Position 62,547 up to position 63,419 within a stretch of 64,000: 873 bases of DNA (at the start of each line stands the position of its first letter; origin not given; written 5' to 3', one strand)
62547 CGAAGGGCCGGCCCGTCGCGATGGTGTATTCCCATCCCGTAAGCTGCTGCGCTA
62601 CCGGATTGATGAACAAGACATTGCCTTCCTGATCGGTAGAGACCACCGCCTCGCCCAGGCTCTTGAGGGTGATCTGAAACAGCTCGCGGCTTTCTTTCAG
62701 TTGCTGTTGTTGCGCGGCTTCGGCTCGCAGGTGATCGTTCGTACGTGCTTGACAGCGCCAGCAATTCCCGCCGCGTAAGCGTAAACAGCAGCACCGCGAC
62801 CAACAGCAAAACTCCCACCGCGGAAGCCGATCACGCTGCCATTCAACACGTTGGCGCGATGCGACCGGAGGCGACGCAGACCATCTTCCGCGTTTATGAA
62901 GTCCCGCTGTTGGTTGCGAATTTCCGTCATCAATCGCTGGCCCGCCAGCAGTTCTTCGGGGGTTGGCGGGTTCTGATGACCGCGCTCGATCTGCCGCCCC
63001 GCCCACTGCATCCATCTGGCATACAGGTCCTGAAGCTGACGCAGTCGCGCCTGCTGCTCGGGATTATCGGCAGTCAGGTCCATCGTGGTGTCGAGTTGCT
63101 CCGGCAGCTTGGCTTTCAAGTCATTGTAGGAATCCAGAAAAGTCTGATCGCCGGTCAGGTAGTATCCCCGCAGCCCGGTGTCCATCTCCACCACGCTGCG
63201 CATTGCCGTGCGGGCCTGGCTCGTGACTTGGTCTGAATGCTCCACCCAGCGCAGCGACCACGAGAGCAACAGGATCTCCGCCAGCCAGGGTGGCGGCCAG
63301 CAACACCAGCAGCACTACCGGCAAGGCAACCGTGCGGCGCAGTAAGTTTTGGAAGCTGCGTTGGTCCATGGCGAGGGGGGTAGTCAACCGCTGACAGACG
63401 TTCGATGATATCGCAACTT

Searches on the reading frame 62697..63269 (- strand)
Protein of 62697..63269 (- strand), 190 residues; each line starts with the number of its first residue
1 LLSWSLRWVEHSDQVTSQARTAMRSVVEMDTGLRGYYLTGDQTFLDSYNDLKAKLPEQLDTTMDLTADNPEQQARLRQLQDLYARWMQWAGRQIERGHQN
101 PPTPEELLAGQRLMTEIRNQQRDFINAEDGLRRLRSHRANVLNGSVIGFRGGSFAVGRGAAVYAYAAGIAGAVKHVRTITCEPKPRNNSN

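Call 63: search_protein_families(library=pfam, proteins=[window:62697-63269:-], max_evalue=0.001)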
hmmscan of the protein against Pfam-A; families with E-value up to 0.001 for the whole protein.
window:62697-63269:- (190 aa): 1 family
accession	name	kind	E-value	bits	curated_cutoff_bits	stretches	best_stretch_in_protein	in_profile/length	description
PF05227.19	CHASE3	-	1.4e-30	106.4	28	1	7-137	3-137/138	CHASE3 domain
